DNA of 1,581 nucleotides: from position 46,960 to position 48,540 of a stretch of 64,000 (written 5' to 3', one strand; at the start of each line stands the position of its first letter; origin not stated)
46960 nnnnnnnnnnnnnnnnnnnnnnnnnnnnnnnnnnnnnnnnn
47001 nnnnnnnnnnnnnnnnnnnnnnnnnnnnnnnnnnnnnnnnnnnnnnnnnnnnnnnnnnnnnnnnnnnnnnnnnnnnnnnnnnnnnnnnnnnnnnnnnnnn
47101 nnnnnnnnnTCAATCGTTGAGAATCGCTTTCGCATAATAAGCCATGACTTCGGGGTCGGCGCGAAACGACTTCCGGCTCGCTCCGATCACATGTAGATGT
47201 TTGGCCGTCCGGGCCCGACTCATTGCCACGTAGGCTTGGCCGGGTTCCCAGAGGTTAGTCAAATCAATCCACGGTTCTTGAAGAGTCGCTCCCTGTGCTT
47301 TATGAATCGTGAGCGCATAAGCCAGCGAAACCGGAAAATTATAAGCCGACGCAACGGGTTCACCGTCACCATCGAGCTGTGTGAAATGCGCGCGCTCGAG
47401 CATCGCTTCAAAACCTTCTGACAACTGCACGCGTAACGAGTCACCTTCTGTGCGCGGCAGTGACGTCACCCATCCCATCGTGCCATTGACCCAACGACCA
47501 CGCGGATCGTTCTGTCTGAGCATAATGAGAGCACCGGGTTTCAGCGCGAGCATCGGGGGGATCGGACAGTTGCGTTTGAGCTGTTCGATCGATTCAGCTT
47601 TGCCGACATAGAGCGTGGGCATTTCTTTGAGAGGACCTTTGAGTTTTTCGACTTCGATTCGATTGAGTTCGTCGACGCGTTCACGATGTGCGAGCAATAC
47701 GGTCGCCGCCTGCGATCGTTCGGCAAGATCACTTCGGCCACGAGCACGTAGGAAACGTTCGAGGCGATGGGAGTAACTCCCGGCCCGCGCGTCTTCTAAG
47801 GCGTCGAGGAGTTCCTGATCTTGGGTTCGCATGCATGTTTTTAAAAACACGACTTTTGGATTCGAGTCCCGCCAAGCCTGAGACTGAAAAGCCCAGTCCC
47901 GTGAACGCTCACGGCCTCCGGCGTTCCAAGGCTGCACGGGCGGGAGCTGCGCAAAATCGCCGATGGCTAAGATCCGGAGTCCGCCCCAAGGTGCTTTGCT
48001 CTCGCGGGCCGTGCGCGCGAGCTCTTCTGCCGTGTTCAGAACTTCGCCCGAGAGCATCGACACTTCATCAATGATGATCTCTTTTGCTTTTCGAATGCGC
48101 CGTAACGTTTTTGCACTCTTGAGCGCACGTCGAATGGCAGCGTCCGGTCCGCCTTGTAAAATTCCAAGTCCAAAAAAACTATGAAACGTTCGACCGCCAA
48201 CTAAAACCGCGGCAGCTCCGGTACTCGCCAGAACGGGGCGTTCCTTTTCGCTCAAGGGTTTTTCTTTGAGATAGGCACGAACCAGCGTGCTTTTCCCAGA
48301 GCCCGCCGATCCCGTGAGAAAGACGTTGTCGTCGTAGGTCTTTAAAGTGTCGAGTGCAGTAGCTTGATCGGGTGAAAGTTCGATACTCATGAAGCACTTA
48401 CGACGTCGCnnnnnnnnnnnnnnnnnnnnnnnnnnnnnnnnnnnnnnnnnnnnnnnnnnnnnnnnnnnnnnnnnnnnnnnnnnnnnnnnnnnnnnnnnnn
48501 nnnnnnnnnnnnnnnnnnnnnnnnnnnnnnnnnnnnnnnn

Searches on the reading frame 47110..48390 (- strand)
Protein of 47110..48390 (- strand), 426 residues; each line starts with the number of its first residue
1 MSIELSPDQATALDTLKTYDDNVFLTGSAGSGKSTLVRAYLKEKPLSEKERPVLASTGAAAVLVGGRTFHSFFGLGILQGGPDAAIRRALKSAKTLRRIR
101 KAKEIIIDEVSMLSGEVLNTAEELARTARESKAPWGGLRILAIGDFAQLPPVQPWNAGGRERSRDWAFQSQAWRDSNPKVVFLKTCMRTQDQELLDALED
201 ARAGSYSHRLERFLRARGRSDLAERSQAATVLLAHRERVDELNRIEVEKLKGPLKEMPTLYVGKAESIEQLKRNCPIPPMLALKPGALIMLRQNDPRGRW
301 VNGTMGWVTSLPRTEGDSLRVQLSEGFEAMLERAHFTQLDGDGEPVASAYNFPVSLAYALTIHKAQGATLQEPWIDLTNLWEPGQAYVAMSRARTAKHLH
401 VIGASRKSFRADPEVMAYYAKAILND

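Call 3: search_protein_families(library=pfam, proteins=[window:47110-48390:-], max_evalue=0.01)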
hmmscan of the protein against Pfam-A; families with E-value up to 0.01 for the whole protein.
window:47110-48390:- (426 aa): 12 families
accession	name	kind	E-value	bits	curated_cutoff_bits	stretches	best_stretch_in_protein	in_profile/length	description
PF05970.20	PIF1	-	9.8e-29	101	25.9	1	5-194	2-194/223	PIF1-like helicase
PF13604.12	AAA_30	-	6.7e-13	49.2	27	1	4-213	1-180/191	AAA domain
PF13245.12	AAA_19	-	2.7e-09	37.8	25.1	1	17-153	8-133/134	AAA domain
PF02689.20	Herpes_Helicase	-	1e-06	27.5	27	1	321-401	691-776/808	Helicase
PF01443.25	Viral_helicase1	-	3.1e-06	27.6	21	1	26-119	4-78/228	Viral superfamily 1 RNA helicase core domain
PF13401.12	AAA_22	-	1.2e-05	26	27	1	21-127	6-110/130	AAA domain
PF13191.12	AAA_16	-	8.7e-05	23.5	32.6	1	13-43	16-47/167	AAA ATPase domain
PF13555.12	AAA_29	-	0.00079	19.6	27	1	20-40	22-42/61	P-loop containing region of AAA domain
PF07728.20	AAA_5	-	0.0021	18.5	22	0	22-124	1-89/139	AAA domain (dynein-related subfamily)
PF21530.3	Pif1_2B_dom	-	0.0022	18.1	23.9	1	269-311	4-47/47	DNA helicase Pif1, 2B domain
PF13538.12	UvrD_C_2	-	0.0044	17.3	27.4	0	356-395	1-47/52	UvrD-like helicase C-terminal domain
PF05673.19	DUF815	-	0.0096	15.5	23.8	0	21-43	54-76/249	Protein of unknown function (DUF815)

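Call 4: search_protein_families(library=padloc, proteins=[window:47110-48390:-], max_evalue=0.01)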
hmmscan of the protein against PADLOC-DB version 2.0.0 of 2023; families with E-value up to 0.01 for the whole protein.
window:47110-48390:- (426 aa): 11 families
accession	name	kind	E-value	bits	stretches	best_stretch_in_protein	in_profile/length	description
PDLC05065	PDC-S68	-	8.6e-19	64.8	2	8-152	609-745/1221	-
PDLC04476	PDC-M16A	-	1.4e-15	54.8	1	1-153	1-181/691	-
PDLC05064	PDC-S68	-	5.8e-13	45.5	2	24-152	704-824/1273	-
PDLC01734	typeIV_RecD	-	8.8e-12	42.1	1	3-154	338-478/763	RecD_0_IVD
PDLC01148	RecD_like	-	2.8e-11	40.5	1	3-154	312-447/719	RecD/Tra ATPase fused to N-terminal HHH domain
PDLC04475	PDC-M16A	-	1.1e-10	38.7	1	3-152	10-183/721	-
PDLC05066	PDC-S68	-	4.9e-09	32.8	1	24-152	597-721/1202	-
PDLC05035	PDC-S53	-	0.00012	18.3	0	347-368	808-829/900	-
PDLC04140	mad8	-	0.0003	18.4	1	21-47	28-54/314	mads_8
PDLC00512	JetC1|JetC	-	0.0034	13.5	1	15-39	37-61/1123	DUF3584 domain; MukB-like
PDLC04474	PDC-M16A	-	0.0099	12.3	0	352-376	644-668/917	-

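Call 5: search_protein_families(library=ncbifam, proteins=[window:47110-48390:-], max_evalue=0.01)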
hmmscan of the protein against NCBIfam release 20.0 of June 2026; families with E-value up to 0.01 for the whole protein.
window:47110-48390:- (426 aa): 5 families
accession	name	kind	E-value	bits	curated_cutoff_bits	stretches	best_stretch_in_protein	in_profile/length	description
TIGR02768.1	TraA_Ti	equivalog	2.7e-13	49.1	590.45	1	221-401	563-715/751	Ti-type conjugative transfer relaxase TraA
TIGR01448.2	helicase_RecD2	equivalog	5.1e-11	41.4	500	1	2-154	314-452/713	SF1B family DNA helicase RecD2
NF010464.0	PRK13889.1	subfamily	9.6e-10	37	1015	1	286-401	604-701/992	conjugal transfer relaxase TraA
TIGR01447.1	recD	equivalog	4.6e-08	32.1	310.15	1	286-379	472-548/597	exodeoxyribonuclease V subunit alpha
NF010402.0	PRK13826.1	subfamily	0.0056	14.5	1317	0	356-399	692-735/1102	Dtr system oriT relaxase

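Call 10: find_homologous_proteins(query=window:47110-48390:-, max_evalue=0.00001)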
Query window:47110-48390:- (426 aa): 2216 proteins with E <= 0.00001 among 8000 candidates; the best 120 are listed.
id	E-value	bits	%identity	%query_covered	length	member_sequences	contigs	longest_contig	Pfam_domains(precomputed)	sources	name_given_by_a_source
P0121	3.1e-281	950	100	100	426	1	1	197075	PF05970.21,PF01443.25,PF13604.13,PF13245.13,PF13401.13,PF02689.21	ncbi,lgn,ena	-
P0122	3.7e-123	429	52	94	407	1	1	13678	PF13538.13,PF05970.21,PF01443.25,PF13604.13,PF13245.13,PF13401.13,PF02689.21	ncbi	-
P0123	1.0e-122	428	52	98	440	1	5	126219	PF05970.21,PF01443.25,PF13604.13,PF13245.13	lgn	-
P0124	3.0e-121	423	50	98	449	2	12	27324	PF05970.21,PF01443.25,PF13604.13,PF13245.13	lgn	-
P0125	1.3e-119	418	50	98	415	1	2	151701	PF05970.21,PF01443.25,PF13604.13,PF13245.13,PF02689.21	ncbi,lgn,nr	ncbi:MAG: PIF1 family DEAD/DEAH box helicase [Oligoflexia bacterium]|nr:PIF1 family DEAD/DEAH box he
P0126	7.7e-119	415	48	98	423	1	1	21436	PF05970.21,PF01443.25,PF13604.13,PF13245.13,PF21530.4,PF13191.13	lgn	-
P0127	1.1e-118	415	51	98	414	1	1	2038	PF13538.13,PF05970.21,PF01443.25,PF13604.13,PF13245.13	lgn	-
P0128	1.2e-118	415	50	98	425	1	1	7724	PF05970.21,PF01443.25,PF13604.13,PF13245.13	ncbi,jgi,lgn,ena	jgi:ATP-dependent exoDNAse (exonuclease V) alpha subunit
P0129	1.7e-118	414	48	99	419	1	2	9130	PF05970.21,PF01443.25,PF13604.13,PF13245.13,PF02689.21,PF13191.13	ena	-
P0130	3.1e-117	410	50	98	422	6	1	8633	PF05970.21,PF13604.13,PF13245.13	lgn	-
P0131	3.3e-117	410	50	97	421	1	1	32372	PF05970.21,PF01443.25,PF13604.13,PF13245.13,PF02689.21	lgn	-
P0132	3.4e-117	410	51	99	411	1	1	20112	PF00270.36,PF05970.21,PF01443.25,PF13604.13,PF13245.13,PF13401.13,PF02689.21,PF13191.13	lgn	-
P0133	3.9e-117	410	50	97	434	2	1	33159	PF05970.21,PF13604.13,PF13245.13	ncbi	-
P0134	4.2e-117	410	48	99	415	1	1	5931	PF05970.21,PF01443.25,PF13604.13,PF13245.13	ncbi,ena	-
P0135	4.5e-117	409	49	98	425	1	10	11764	PF05970.21,PF01443.25,PF13604.13,PF13245.13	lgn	-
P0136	4.7e-117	409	47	98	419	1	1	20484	PF05970.21,PF01443.25,PF13604.13,PF13245.13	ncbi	-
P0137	5.5e-117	409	48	98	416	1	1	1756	PF05970.21,PF13604.13,PF13245.13,PF02689.21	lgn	-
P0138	6.3e-117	409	50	99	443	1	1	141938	PF05970.21,PF01443.25,PF13604.13,PF13245.13,PF02689.21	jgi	-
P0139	1.0e-116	408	50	98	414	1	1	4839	PF05970.21,PF01443.25,PF13604.13,PF13245.13,PF13191.13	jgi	jgi:ATP-dependent exoDNAse (exonuclease V) alpha subunit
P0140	1.1e-116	408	49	98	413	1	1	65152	PF05970.21,PF13604.13,PF13245.13,PF13401.13,PF02689.21,PF13191.13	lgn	-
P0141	1.5e-116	408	49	98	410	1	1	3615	PF05970.21,PF01443.25,PF13604.13,PF13245.13,PF13401.13,PF02689.21,PF21530.4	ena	-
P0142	1.8e-116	407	50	96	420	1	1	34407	PF05970.21,PF13604.13,PF13245.13,PF02689.21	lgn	-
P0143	2.6e-116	407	47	99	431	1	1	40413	PF05970.21,PF01443.25,PF13604.13,PF13245.13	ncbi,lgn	-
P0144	3.9e-116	406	49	98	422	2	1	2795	PF05970.21,PF13604.13,PF13245.13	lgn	-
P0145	3.9e-116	406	50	97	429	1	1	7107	PF05970.21,PF01443.25,PF13604.13,PF13245.13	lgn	-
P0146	4.2e-116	406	49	98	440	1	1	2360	PF05970.21,PF01443.25,PF13604.13,PF13245.13,PF02689.21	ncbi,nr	ncbi:MAG TPA: PIF1 family DEAD/DEAH box helicase [Bdellovibrionota bacterium]|nr:PIF1 family DEAD/DE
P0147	4.2e-116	406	47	99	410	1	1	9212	PF05970.21,PF01443.25,PF13604.13,PF13245.13,PF02689.21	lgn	-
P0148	4.3e-116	406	50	96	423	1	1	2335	PF05970.21,PF01443.25,PF13604.13,PF13245.13,PF02689.21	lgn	-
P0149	4.6e-116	406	49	97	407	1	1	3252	PF05970.21,PF01443.25,PF13604.13,PF13245.13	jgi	jgi:ATP-dependent exoDNAse (exonuclease V) alpha subunit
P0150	1.7e-115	404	50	97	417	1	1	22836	PF05970.21,PF01443.25,PF13604.13,PF13245.13,PF02689.21,PF21530.4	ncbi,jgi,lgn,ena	jgi:hypothetical protein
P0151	2.9e-115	403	47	99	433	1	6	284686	PF05970.21,PF13604.13,PF13245.13,PF21530.4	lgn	-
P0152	2.9e-115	403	51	98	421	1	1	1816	PF05970.21,PF01443.25,PF13604.13,PF13245.13,PF02689.21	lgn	-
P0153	3.0e-115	403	49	97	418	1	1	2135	PF05970.21,PF01443.25,PF13604.13,PF13245.13,PF02689.21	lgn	-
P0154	4.0e-115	403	49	98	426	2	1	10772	PF05970.21,PF01443.25,PF13604.13,PF13245.13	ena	-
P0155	4.5e-115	403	49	99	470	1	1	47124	PF05970.21,PF01443.25,PF13604.13,PF13245.13,PF02689.21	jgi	jgi:ATP-dependent DNA helicase PIF1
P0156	4.7e-115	403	50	98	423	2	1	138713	PF05970.21,PF13604.13,PF13245.13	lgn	-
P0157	5.7e-115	402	49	97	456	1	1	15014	PF05970.21,PF01443.25,PF13604.13,PF13245.13,PF02689.21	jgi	jgi:ATP-dependent exoDNAse (exonuclease V) alpha subunit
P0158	9.4e-115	402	49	99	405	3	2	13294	PF05970.21,PF01443.25,PF13604.13,PF13245.13,PF02689.21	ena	-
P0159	1.3e-114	401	49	98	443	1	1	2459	PF05970.21,PF13604.13,PF13245.13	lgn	-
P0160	1.3e-114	401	49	98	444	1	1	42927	PF05970.21,PF01443.25,PF13604.13,PF13245.13,PF02689.21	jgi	jgi:ATP-dependent DNA helicase PIF1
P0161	2.0e-114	401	47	100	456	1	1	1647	PF05970.21,PF01443.25,PF13604.13,PF13245.13,PF02689.21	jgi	jgi:ATP-dependent DNA helicase PIF1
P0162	2.2e-114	401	49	98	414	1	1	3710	PF05970.21,PF01443.25,PF13604.13,PF13245.13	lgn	-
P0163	2.6e-114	400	50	97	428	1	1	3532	PF05970.21,PF13604.13,PF13245.13,PF02689.21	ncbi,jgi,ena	jgi:hypothetical protein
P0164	3.7e-114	400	49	99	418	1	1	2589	PF05970.21,PF13604.13,PF13245.13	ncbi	-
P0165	4.1e-114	400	48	99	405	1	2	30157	PF05970.21,PF01443.25,PF13604.13,PF13245.13,PF02689.21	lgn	-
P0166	5.1e-114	399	46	98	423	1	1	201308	PF05970.21,PF13604.13,PF13245.13,PF13401.13,PF09848.16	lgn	-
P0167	7.2e-114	399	49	100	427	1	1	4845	PF05970.21,PF13604.13,PF13245.13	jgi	jgi:ATP-dependent exoDNAse (exonuclease V) alpha subunit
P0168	7.8e-114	399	50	94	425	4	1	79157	PF05970.21,PF01443.25,PF13604.13,PF13245.13,PF02689.21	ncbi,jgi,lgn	-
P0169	8.7e-114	399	50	99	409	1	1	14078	PF05970.21,PF13604.13,PF13245.13,PF13401.13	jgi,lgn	jgi:ATP-dependent exoDNAse (exonuclease V) alpha subunit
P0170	9.0e-114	399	50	98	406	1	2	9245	PF05970.21,PF01443.25,PF13604.13,PF13245.13,PF13401.13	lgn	-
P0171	9.1e-114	399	46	99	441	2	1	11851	PF05970.21,PF01443.25,PF13604.13,PF13245.13,PF02689.21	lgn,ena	-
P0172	9.3e-114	398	48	99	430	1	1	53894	PF05970.21,PF13604.13,PF13245.13,PF13401.13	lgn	-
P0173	1.0e-113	398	47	99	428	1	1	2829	PF05970.21,PF01443.25,PF13604.13,PF13245.13,PF13401.13,PF02689.21,PF13191.13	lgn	-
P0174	1.1e-113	398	48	98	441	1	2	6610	PF05970.21,PF01443.25,PF13604.13,PF13245.13,PF02689.21,PF13191.13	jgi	jgi:ATP-dependent DNA helicase PIF1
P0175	1.3e-113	398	49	93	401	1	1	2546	PF13538.13,PF05970.21,PF01443.25,PF13604.13,PF13245.13,PF02689.21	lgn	-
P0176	1.5e-113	398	47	99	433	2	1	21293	PF05970.21,PF13604.13,PF13245.13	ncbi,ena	-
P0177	1.5e-113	398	48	97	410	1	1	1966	PF05970.21,PF01443.25,PF13604.13,PF13245.13,PF02689.21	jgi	jgi:ATP-dependent DNA helicase PIF1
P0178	1.7e-113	398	48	98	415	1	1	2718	PF05970.21,PF13604.13,PF13245.13,PF13401.13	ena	-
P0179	1.8e-113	398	47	99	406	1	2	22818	PF05970.21,PF13604.13,PF13245.13,PF02689.21,PF20720.4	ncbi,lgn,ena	-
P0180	1.8e-113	398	48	98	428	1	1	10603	PF05970.21,PF01443.25,PF13604.13,PF13245.13,PF02689.21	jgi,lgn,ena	-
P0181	1.9e-113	397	49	97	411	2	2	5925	PF05970.21,PF13604.13,PF13245.13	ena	-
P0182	1.9e-113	397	47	99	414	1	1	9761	PF05970.21,PF13604.13,PF13245.13,PF02689.21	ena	-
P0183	2.0e-113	397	50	97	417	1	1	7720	PF05970.21,PF01443.25,PF13604.13,PF13245.13,PF02689.21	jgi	-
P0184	2.2e-113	397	47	98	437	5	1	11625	PF05970.21,PF13604.13,PF13245.13,PF21530.4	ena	-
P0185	2.3e-113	397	50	97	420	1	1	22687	PF05970.21,PF01443.25,PF13604.13,PF13245.13,PF02689.21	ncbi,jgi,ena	jgi:hypothetical protein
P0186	2.6e-113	397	49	98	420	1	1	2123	PF05970.21,PF01443.25,PF13604.13,PF13245.13,PF02689.21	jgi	jgi:ATP-dependent DNA helicase PIF1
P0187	2.7e-113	397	48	98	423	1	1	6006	PF05970.21,PF01443.25,PF13604.13,PF13245.13,PF02689.21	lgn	-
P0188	2.7e-113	397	48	98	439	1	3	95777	PF05970.21,PF01443.25,PF13604.13,PF13245.13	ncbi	-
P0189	3.0e-113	397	47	98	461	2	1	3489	PF05970.21,PF01443.25,PF13604.13,PF13245.13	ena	-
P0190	3.1e-113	397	50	98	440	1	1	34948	PF05970.21,PF01443.25,PF13604.13,PF13245.13,PF13401.13,PF02689.21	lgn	-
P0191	3.1e-113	397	48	98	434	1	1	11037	PF05970.21,PF01443.25,PF13604.13,PF13245.13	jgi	jgi:ATP-dependent DNA helicase PIF1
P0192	3.4e-113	397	49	98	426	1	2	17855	PF05970.21,PF01443.25,PF13604.13,PF13245.13,PF02689.21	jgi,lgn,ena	-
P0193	4.2e-113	396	49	93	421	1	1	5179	PF05970.21,PF01443.25,PF13604.13,PF13245.13,PF02689.21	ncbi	-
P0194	4.2e-113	396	48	98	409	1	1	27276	PF05970.21,PF01443.25,PF13604.13,PF13245.13,PF02689.21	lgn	-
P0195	4.4e-113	396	48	97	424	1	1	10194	PF05970.21,PF01443.25,PF13604.13,PF13245.13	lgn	-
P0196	4.5e-113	396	48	98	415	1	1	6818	PF05970.21,PF01443.25,PF13604.13,PF13245.13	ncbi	-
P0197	4.9e-113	396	49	98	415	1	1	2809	PF05970.21,PF13604.13,PF13245.13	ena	-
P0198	5.4e-113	396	47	98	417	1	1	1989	PF05970.21,PF13604.13,PF13245.13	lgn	-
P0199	5.7e-113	396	48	98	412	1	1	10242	PF05970.21,PF01443.25,PF13604.13,PF13245.13,PF13401.13,PF02689.21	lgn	-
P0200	6.4e-113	396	48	98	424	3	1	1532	PF05970.21,PF13604.13,PF13245.13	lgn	-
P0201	6.6e-113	396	49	98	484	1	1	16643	PF05970.21,PF01443.25,PF13604.13,PF13245.13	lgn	-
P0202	6.8e-113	396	47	98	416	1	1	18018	PF05970.21,PF01443.25,PF13604.13,PF13245.13,PF02689.21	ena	-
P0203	8.5e-113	395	50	98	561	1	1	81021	PF05970.21,PF13604.13,PF13245.13,PF14493.13,PF13401.13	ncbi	ncbi:MAG: helix-turn-helix domain-containing protein [Candidatus Peregrinibacteria bacterium]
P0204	8.6e-113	395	49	98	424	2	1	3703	PF05970.21,PF13604.13,PF13245.13,PF13401.13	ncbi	-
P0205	1.1e-112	395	47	97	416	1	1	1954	PF05970.21,PF01443.25,PF13604.13,PF13245.13,PF13401.13,PF02689.21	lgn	-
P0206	1.1e-112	395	46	98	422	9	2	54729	PF05970.21,PF01443.25,PF13604.13,PF13245.13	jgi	jgi:ATP-dependent DNA helicase PIF1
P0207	1.2e-112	395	50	98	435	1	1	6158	PF05970.21,PF01443.25,PF13604.13,PF13245.13,PF13401.13,PF13191.13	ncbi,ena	-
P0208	1.2e-112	395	45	97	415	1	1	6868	PF05970.21,PF01443.25,PF13604.13,PF13245.13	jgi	jgi:ATP-dependent DNA helicase PIF1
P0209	1.6e-112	394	48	97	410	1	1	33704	PF05970.21,PF01443.25,PF13604.13,PF13245.13,PF02689.21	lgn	-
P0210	1.6e-112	394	48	98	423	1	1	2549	PF05970.21,PF13604.13,PF13245.13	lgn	-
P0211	1.8e-112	394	47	98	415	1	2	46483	PF05970.21,PF13604.13,PF13245.13,PF13401.13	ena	-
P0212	1.8e-112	394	48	98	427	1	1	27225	PF05970.21,PF01443.25,PF13604.13,PF13245.13,PF02689.21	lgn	-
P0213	1.9e-112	394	46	98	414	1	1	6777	PF05970.21,PF01443.25,PF13604.13,PF13245.13,PF02689.21,PF13191.13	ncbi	-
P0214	1.9e-112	394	48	97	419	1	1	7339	PF05970.21,PF13604.13,PF13245.13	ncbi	-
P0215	2.0e-112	394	47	98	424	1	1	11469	PF05970.21,PF01443.25,PF13604.13,PF13245.13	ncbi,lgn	-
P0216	2.1e-112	394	48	98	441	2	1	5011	PF05970.21,PF01443.25,PF13604.13,PF13245.13,PF13191.13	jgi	jgi:ATP-dependent exoDNAse (exonuclease V) alpha subunit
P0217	2.1e-112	394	48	97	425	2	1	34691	PF05970.21,PF01443.25,PF13604.13,PF13245.13,PF02689.21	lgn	-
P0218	2.1e-112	394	49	97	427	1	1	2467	PF05970.21,PF01443.25,PF13604.13,PF13245.13,PF02689.21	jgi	jgi:ATP-dependent DNA helicase PIF1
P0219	2.2e-112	394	48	98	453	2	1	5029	PF05970.21,PF13604.13,PF13245.13,PF13401.13,PF02689.21,PF13191.13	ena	-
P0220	2.2e-112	394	48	98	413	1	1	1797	PF05970.21,PF01443.25,PF13604.13,PF13245.13,PF02689.21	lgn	-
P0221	2.4e-112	394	48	98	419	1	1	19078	PF05970.21,PF01443.25,PF13604.13,PF13245.13,PF02689.21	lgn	-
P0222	2.6e-112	394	48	98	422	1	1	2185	PF05970.21,PF01443.25,PF13604.13,PF13245.13,PF02689.21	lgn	-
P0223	2.7e-112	394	46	99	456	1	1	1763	PF05970.21,PF13604.13,PF13245.13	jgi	jgi:ATP-dependent DNA helicase PIF1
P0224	2.9e-112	394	47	94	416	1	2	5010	PF05970.21,PF01443.25,PF13604.13,PF13245.13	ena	-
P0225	3.5e-112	393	48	99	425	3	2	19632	PF05970.21,PF13604.13,PF13245.13,PF02689.21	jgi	jgi:ATP-dependent exoDNAse (exonuclease V) alpha subunit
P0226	3.6e-112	393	48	98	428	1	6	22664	PF05970.21,PF13604.13,PF13245.13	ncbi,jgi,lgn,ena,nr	ncbi:AAA family ATPase [bacterium]|nr:AAA family ATPase [bacterium]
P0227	3.9e-112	393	48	98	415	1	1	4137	PF05970.21,PF13604.13,PF13245.13,PF13401.13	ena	-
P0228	3.9e-112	393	48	98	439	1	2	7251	PF05970.21,PF13604.13,PF13245.13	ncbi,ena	-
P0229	4.5e-112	393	49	98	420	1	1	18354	PF05970.21,PF13604.13,PF13245.13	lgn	-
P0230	4.7e-112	393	47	98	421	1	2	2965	PF05970.21,PF13604.13,PF13245.13,PF13401.13,PF13191.13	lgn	-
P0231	4.9e-112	393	49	97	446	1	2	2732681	PF05970.21,PF13604.13,PF13245.13,PF02689.21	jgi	jgi:ATP-dependent DNA helicase PIF1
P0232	4.9e-112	393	48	98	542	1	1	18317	PF05970.21,PF01443.25,PF13604.13,PF13245.13,PF14493.13,PF13401.13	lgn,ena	-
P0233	5.0e-112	393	47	99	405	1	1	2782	PF05970.21,PF01443.25,PF13604.13,PF13245.13,PF02689.21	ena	-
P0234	5.3e-112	393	48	98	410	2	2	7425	PF05970.21,PF01443.25,PF13604.13,PF13245.13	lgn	-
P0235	5.3e-112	393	47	98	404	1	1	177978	PF05970.21,PF01443.25,PF13604.13,PF13245.13,PF13401.13,PF02689.21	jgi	jgi:ATP-dependent DNA helicase PIF1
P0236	5.9e-112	393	48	97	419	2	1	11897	PF05970.21,PF13604.13,PF13245.13,PF02689.21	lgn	-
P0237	5.9e-112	393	48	98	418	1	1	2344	PF05970.21,PF13604.13,PF13245.13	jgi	jgi:ATP-dependent exoDNAse (exonuclease V) alpha subunit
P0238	5.9e-112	393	49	94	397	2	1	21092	PF05970.21,PF13604.13,PF13245.13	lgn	-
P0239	6.8e-112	392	47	98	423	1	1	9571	PF05970.21,PF13604.13,PF13245.13,PF02689.21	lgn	-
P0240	7.0e-112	392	48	97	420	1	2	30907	PF05970.21,PF01443.25,PF13604.13,PF13245.13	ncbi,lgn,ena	-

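Call 16: find_encoding_contigs(protein=P0121, flank=10000, max_places=3)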
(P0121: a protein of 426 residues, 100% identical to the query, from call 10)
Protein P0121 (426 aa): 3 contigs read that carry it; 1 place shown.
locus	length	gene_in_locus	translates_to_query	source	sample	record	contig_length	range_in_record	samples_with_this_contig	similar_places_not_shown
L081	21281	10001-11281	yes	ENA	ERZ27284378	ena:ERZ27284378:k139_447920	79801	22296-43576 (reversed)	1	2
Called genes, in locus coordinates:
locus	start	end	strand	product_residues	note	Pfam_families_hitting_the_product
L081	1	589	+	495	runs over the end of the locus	PF00370:FGGY_N, PF02782:FGGY_C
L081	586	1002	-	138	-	-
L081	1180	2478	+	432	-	PF13481:AAA_25, PF03796:DnaB_C (faint), PF06745:ATPase, PF23442:DUF7125 (weak), PF20720:nSTAND3 (faint), PF13401:AAA_22 (weak)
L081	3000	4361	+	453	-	PF03160:Calx-beta (faint)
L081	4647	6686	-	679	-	PF22745:Nlig-Ia, PF01653:DNA_ligase_aden, PF03120:OB_DNA_ligase, PF03119:DNA_ligase_ZBD, PF14520:HHH_5 (faint), PF12826:HHH_2, PF00533:BRCT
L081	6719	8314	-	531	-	-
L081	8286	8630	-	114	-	-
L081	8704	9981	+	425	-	PF01734:Patatin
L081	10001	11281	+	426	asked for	PF02689:Herpes_Helicase (faint), PF05970:PIF1, PF13245:AAA_19, PF13604:AAA_30, PF01443:Viral_helicase1 (faint), PF13401:AAA_22 (faint)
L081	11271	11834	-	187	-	PF00255:GSHPx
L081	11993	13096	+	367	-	-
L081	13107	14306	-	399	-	PF00890:FAD_binding_2, PF01134:GIDA (faint), PF01266:DAO (weak), PF03486:HI0933_like, PF07992:Pyr_redox_2, PF12831:FAD_oxidored, PF13450:NAD_binding_8 (weak), PF22780:HI0933_like_1st, +1 more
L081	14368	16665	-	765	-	PF01436:NHL (faint)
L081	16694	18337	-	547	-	PF07676:PD40 (weak)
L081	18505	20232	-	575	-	PF05231:MASE1, PF00512:HisKA, PF02518:HATPase_c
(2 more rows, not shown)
